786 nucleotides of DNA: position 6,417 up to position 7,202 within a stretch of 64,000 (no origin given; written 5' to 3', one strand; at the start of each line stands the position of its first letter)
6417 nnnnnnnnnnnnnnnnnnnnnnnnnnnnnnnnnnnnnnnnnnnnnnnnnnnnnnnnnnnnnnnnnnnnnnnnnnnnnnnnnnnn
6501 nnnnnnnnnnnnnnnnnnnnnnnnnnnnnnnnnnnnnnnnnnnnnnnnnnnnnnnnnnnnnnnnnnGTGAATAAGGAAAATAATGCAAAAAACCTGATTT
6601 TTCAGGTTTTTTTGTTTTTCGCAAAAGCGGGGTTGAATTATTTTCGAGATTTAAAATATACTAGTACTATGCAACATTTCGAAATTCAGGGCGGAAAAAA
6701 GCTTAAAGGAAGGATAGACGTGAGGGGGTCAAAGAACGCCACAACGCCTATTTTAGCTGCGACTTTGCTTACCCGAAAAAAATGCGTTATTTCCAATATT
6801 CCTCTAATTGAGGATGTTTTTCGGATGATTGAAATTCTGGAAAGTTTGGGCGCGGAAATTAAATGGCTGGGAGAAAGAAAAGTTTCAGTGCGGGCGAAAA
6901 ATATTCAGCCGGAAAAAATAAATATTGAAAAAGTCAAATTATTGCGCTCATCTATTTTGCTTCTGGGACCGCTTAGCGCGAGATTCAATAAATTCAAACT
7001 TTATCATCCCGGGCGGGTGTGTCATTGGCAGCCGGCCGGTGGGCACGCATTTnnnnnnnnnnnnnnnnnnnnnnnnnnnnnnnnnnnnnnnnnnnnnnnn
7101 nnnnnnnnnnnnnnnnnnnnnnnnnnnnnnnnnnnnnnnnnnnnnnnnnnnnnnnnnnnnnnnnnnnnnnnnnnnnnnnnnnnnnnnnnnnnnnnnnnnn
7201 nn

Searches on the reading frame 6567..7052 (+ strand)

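Call 18: search_protein_families(library=pfam, proteins=[window:6567-7052:+], max_evalue=0.01)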
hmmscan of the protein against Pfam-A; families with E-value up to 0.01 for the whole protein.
window:6567-7052:+ (162 aa): 1 family
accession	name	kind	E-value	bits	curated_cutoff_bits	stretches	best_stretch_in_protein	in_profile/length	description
PF00275.25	EPSP_synthase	-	2.3e-15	56.7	22.8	1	40-142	1-104/417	EPSP synthase (3-phosphoshikimate 1-carboxyvinyltransferase)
